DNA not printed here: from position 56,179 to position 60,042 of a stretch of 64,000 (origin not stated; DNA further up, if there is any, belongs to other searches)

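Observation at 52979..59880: Tightly coupled operon of three large uncharacterised proteins (about 1180 aa, 716 aa, and a 396-aa membrane protein)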

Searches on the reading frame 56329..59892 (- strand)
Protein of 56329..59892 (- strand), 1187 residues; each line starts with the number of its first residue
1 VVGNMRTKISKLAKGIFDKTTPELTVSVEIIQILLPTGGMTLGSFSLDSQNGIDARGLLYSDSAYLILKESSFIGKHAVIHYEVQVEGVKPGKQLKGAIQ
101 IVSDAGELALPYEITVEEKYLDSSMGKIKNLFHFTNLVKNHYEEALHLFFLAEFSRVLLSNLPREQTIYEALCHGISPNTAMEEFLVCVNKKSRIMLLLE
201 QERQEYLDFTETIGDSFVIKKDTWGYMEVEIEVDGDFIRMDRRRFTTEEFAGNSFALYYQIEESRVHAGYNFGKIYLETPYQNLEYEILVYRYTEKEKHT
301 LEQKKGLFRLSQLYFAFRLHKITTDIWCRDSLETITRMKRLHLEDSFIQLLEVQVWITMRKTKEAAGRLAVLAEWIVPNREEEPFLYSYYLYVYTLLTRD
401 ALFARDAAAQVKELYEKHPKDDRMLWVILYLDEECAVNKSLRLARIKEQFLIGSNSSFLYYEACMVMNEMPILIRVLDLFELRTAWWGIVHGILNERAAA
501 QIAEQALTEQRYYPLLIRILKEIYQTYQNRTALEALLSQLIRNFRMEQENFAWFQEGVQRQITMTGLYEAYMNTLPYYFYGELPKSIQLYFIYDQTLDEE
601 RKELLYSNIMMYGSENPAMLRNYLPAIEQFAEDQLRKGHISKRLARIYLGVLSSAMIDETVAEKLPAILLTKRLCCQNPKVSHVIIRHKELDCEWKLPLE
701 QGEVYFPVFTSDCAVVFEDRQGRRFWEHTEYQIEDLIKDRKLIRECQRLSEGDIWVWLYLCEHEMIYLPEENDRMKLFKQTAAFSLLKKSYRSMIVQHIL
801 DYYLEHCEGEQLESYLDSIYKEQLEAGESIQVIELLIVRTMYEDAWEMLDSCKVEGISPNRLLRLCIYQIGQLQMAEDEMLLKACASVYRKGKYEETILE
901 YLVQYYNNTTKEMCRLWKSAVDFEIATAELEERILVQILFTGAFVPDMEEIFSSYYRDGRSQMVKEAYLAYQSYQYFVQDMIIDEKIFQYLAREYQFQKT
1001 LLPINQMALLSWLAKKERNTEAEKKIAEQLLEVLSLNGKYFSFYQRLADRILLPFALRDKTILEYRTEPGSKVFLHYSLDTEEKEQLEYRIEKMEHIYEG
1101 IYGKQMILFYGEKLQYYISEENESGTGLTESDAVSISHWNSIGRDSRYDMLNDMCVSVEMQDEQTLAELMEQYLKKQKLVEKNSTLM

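Call 4: search_protein_families(library=pfam, proteins=[window:56329-59892:-], max_evalue=0.1)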
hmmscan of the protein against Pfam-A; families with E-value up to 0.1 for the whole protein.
window:56329-59892:- (1187 aa): 2 families
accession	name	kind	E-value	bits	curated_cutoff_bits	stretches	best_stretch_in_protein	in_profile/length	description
PF18984.5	DUF5717_N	-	1.7e-265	883.5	25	1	5-872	1-871/875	Family of unknown function (DUF5717)N-terminal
PF18983.5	DUF5717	-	1.8e-99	333.2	25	1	878-1182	1-304/306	Family of unknown function (DUF5717)C-terminal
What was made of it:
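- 56329..59880 (-): gA: 1183-aa DUF5717 protein, a cytoplasmic multi-domain scaffold. Pfam DUF5717_N E 1.7e-265 and DUF5717 E 1.8e-99 (call 4).
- On Pfam DUF5717 (PF18984 DUF5717_N + PF18983 DUF5717): 883.5 bits (profile positions 1-871 of 875) and 333.2 bits (1-304 of 306), call 4.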

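Call 5: search_protein_families(library=ncbifam, proteins=[window:56329-59892:-], max_evalue=0.1)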
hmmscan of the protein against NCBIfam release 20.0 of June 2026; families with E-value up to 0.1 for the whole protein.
window:56329-59892:- (1187 aa): 0 families

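Call 7: search_protein_families(library=padloc, proteins=[window:56329-59892:-], max_evalue=0.1)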
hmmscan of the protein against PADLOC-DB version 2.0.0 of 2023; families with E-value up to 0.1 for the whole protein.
window:56329-59892:- (1187 aa): 0 families

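Call 9: search_solved_structures(query=window:56329-59892:-, max_evalue=10)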
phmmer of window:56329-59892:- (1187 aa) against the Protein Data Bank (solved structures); distinct sequences matched with E-value up to 10: 3.
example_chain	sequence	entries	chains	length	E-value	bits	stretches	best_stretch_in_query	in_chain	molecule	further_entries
9h3g_Ra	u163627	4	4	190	0.28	12.3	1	1042-1110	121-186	Small ribosomal subunit protein eS7x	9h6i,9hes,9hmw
9sdp_BH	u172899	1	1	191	0.43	11.7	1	1041-1108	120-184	Small ribosomal subunit protein eS7z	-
8auv_O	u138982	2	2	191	0.95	10.5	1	1043-1110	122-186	eS7 (40S ribosomal protein S7) | 40S ribosomal protein S7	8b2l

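Call 20: find_homologous_proteins(query=window:56329-59880:-)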
Query window:56329-59880:- (1183 aa): 77 proteins with E <= 0.001 among 8000 candidates.
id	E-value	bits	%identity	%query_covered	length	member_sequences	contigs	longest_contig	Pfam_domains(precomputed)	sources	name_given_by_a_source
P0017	0.0e+0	2657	100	100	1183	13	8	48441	PF18984.6,PF18983.6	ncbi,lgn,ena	-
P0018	0.0e+0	2135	80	100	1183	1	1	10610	PF18984.6,PF18983.6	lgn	-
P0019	0.0e+0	2106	78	100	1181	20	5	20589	PF18984.6,PF18983.6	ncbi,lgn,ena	-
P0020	0.0e+0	2097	78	100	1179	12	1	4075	PF18984.6,PF18983.6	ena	-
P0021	0.0e+0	2035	76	100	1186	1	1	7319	PF18984.6,PF18983.6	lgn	-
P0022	0.0e+0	2020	76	100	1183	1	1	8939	PF18984.6,PF18983.6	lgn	-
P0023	0.0e+0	1995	75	100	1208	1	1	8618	PF18984.6,PF18983.6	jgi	-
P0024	0.0e+0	1960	74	100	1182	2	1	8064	PF18984.6,PF18983.6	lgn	-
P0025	0.0e+0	1854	69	100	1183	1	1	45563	PF18984.6,PF18983.6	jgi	-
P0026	0.0e+0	1160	46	99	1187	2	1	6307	PF18984.6,PF18983.6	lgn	-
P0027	0.0e+0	1088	43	100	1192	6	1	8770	PF18984.6,PF18983.6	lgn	-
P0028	0.0e+0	1084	43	100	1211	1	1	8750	PF18984.6,PF18983.6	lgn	-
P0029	0.0e+0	1059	43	100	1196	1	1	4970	PF18984.6,PF18983.6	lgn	-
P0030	0.0e+0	1053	43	99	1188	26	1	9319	PF18984.6,PF18983.6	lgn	-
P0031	0.0e+0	1052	43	100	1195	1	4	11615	PF18984.6,PF18983.6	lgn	-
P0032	0.0e+0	1042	41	100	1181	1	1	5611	PF18984.6,PF18983.6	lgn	-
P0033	0.0e+0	1040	41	100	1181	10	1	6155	PF18984.6,PF18983.6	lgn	-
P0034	0.0e+0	1036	42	99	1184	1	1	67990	PF18984.6,PF18983.6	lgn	-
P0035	0.0e+0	1029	41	100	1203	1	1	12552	PF18984.6,PF18983.6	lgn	-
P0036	0.0e+0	1019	41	100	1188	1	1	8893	PF18984.6,PF18983.6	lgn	-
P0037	0.0e+0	1016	42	100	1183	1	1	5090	PF18984.6,PF18983.6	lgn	-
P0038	0.0e+0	1015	41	100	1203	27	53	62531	PF18984.6,PF18983.6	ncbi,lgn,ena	-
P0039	0.0e+0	1013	41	100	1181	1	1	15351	PF18984.6,PF18983.6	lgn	-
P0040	0.0e+0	1013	42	100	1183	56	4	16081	PF18984.6,PF18983.6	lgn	-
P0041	1.5e-297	1008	41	100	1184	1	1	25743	PF18984.6,PF18983.6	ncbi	-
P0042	2.3e-297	1008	41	100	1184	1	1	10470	PF18984.6,PF18983.6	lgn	-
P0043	4.0e-294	997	41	99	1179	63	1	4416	PF18984.6,PF18983.6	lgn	-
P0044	4.6e-292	990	41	99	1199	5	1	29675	PF18984.6,PF18983.6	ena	-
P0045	2.3e-289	981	41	100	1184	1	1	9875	PF18984.6,PF18983.6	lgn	-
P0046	1.1e-281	956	40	100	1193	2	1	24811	PF18984.6,PF18983.6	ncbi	-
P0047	2.4e-280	951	40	100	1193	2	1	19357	PF18984.6,PF18983.6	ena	-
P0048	1.8e-278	945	39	100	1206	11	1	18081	PF18984.6,PF18983.6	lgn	-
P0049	3.2e-278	944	39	99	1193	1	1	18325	PF18984.6,PF18983.6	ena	-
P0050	2.8e-276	938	39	100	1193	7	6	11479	PF18984.6,PF18983.6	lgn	-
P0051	3.7e-276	938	39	100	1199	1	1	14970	PF18984.6,PF18983.6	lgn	-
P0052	3.0e-264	898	39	99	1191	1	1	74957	PF18984.6,PF18983.6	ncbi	-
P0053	2.9e-261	888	39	99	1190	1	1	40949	PF18984.6,PF18983.6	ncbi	-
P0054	2.2e-258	879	38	99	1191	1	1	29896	PF18984.6,PF18983.6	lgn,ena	-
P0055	1.8e-252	859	37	100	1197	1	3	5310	PF18984.6,PF18983.6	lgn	-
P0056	4.4e-249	848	37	100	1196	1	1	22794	PF18984.6,PF18983.6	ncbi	-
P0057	3.2e-230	785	33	100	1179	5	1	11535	PF18984.6,PF18983.6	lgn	-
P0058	1.9e-224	766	34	99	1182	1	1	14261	PF18984.6,PF18983.6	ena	-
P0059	6.6e-219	748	33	99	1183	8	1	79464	PF18984.6,PF18983.6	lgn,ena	-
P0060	6.6e-218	745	34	99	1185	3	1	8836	PF18984.6,PF18983.6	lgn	-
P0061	6.0e-217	741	34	100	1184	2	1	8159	PF18984.6,PF18983.6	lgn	-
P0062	2.5e-214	733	33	100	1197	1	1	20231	PF18984.6,PF18983.6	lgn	-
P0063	8.5e-214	731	32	100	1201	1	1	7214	PF18984.6,PF18983.6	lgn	-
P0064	1.1e-213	731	33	99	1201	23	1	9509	PF18984.6,PF18983.6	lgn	-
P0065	1.7e-213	730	33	99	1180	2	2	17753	PF18984.6,PF18983.6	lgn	-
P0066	1.7e-213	730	33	99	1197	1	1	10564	PF18984.6,PF18983.6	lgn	-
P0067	4.0e-213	729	33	99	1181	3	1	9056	PF18984.6,PF18983.6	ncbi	ncbi:MAG: DUF5717 family protein [Butyrivibrio sp.]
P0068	8.1e-212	724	33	99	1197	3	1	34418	PF18984.6,PF18983.6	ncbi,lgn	-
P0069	2.4e-206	706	33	99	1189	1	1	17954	PF18984.6,PF18983.6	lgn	-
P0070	3.7e-206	706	32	99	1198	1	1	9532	PF18984.6,PF18983.6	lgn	-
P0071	5.5e-203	695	32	100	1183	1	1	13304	PF18984.6,PF18983.6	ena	-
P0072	3.1e-199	683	33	99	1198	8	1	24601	PF18984.6,PF18983.6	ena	-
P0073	2.6e-197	676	33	99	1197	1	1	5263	PF18984.6,PF18983.6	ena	-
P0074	3.1e-194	666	32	99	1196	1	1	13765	PF18984.6,PF18983.6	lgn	-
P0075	7.1e-194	665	32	99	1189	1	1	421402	PF18984.6,PF18983.6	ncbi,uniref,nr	ncbi:DUF5717 family protein [Anaerosacchariphilus polymeriproducens]|uniref:DUF5717 domain-containin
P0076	1.7e-185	637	31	100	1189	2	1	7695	PF18984.6,PF18983.6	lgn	-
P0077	2.7e-178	613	30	100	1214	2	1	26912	PF18984.6,PF18983.6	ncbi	-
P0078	2.6e-175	604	30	99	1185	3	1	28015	PF18984.6,PF18983.6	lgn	-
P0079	1.5e-173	598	30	99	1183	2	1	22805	PF18984.6,PF18983.6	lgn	-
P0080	3.4e-167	577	30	97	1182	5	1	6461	PF18984.6,PF18983.6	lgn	-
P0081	5.8e-163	563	38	64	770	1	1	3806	PF18984.6,PF18983.6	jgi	-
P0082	1.1e-153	532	28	97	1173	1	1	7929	PF18984.6,PF18983.6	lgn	-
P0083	9.1e-150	519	29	100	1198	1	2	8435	PF18984.6,PF18983.6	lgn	-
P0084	5.6e-148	513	29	99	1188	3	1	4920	PF18984.6,PF18983.6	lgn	-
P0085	6.0e-148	513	29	99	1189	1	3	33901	PF18984.6,PF18983.6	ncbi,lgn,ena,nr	ncbi:MAG: hypothetical protein IJZ82_08950 [Lachnospiraceae bacterium]|nr:hypothetical protein [Lach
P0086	2.7e-145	504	27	99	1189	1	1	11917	PF18984.6,PF18983.6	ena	-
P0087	5.2e-144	500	28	99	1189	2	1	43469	PF18984.6,PF18983.6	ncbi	-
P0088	4.9e-142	493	28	99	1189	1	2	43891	PF18984.6,PF18983.6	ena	-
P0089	3.2e-138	481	28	97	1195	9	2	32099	PF18984.6,PF18983.6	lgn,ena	-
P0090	1.6e-137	478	31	70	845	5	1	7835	PF18984.6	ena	-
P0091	6.5e-136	473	33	66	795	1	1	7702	PF18984.6,PF18983.6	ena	-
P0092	4.9e-126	440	27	98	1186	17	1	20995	PF18984.6,PF18983.6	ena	-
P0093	1.6e-124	435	29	98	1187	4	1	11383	PF18984.6,PF18983.6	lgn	-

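Call 25: find_related_loci(query=A2, collection=genome_contigs, flank=10000)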
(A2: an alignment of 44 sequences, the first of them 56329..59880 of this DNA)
Query A2 (1183 aa) in genome_contigs; peptide patterns used: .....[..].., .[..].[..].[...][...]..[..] (x = any residue, [..] = any of these).
600 stretches matched a pattern (row limit reached: there are more); 562 encode a relative of the query (tblastn E <= 1e-3); the best 80 are kept; 80 distinct loci.
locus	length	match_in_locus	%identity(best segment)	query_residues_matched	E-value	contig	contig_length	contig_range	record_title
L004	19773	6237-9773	77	1-1183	0e+0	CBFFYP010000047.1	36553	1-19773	MAG: uncultured Lachnospiraceae bacterium isolate ena-SAMPLE-TAB-24-07-2025-15:39:17:973-14924 genome assembly, contig:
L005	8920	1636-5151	42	1-1177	0e+0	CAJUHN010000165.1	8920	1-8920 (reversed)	MAG TPA_asm: uncultured Lachnospiraceae bacterium isolate MGBC136627 genome assembly, contig: MGBC136627.165, whole geno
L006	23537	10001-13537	42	1-1183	0e+0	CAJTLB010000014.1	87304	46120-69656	MAG TPA_asm: uncultured Lachnospiraceae bacterium isolate MGBC104699 genome assembly, contig: MGBC104699.14, whole genom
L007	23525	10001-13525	33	1-1175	0e+0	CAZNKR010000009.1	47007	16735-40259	MAG TPA_asm: uncultured Roseburia sp. isolate SRP192927_co8_270 genome assembly, contig: NODE_553_length_47007_cov_15.14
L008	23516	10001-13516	34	1-1169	0e+0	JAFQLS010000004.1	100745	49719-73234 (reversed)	MAG: Lachnospiraceae bacterium isolate RGIG1934 Goat_Cecum.Co__c318027, whole genome shotgun sequence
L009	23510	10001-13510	33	1-1170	0e+0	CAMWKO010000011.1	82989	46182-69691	MAG TPA_asm: uncultured Clostridia bacterium isolate SRR14411336_bin.8_metawrap_v1.3_MAG genome assembly, contig: NODE.7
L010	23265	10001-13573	33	1-1178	0e+0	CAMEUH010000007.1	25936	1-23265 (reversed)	MAG: uncultured Eubacteriaceae bacterium isolate SRR15057922_bin.16_metaWRAP_v1.3_MAG genome assembly, contig: ERZ104074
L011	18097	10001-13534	33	1-1175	0e+0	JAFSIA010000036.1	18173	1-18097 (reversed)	MAG: Lachnospiraceae bacterium isolate RGIG3161 Goat_Rectum.Co__c1581723, whole genome shotgun sequence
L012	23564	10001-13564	34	1-1170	0e+0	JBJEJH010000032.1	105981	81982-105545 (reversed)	MAG: Lachnospiraceae bacterium isolate PUUB64_bin.013 NODE_37_length_105981_cov_10.986698, whole genome shotgun sequence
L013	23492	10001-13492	33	1-1169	0e+0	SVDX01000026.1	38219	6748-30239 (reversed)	MAG: Lachnospira sp. isolate SIG291 NODE_23246_length_38219_cov_2.607765, whole genome shotgun sequence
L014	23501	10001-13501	32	1-1169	0e+0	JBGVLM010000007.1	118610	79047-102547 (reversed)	MAG: Butyrivibrio sp. isolate fecal_MAG_281 fecal_MAG_281_contig_0007, whole genome shotgun sequence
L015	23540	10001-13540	33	1-1177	0e+0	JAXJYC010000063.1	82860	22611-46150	MAG: Lachnospiraceae bacterium isolate DOME_MAG_7552 7552_C0502_k141_303951, whole genome shotgun sequence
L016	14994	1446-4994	32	1-1183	0e+0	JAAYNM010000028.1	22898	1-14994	MAG: Clostridiales bacterium isolate AS21ysBPME_170 73419_AS21, whole genome shotgun sequence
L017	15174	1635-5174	30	1-1183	0e+0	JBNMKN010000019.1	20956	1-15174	MAG: Butyrivibrio sp. isolate CM_BacBut1531.42 k141_42305_length_20956_cov_8.0000, whole genome shotgun sequence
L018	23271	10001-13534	31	1-1183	0e+0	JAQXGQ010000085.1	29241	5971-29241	MAG: Clostridiales bacterium isolate SUG1179 k141_165730, whole genome shotgun sequence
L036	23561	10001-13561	30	8-1178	4e-180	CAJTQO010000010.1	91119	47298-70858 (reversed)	MAG TPA_asm: uncultured Lachnospiraceae bacterium isolate MGBC110941 genome assembly, contig: MGBC110941.10, whole genom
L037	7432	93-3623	30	1-1183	0e+0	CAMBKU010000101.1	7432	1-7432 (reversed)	MAG: uncultured Lachnospiraceae bacterium isolate SRR17382102_bin.2_metaWRAP_v1.3_MAG genome assembly, contig: ERZ105446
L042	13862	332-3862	31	6-1178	1e-178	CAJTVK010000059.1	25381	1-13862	MAG TPA_asm: uncultured Lachnospiraceae bacterium isolate MGBC108457 genome assembly, contig: MGBC108457.59, whole genom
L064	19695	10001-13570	31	1-1183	4e-174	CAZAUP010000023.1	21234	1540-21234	MAG TPA_asm: uncultured Lachnospiraceae bacterium isolate SRP225648_co1_183 genome assembly, contig: NODE_5899_length_21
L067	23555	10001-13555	31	5-1183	3e-173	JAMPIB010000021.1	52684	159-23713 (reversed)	MAG: Ruminococcus sp. isolate NALB_7961_2 Scaffold_#21__SCF_021___52684_bp, whole genome shotgun sequence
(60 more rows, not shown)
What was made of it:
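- Found in at least 562 of the species genomes scanned, in one conserved form in the 80 loci examined (call 25).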
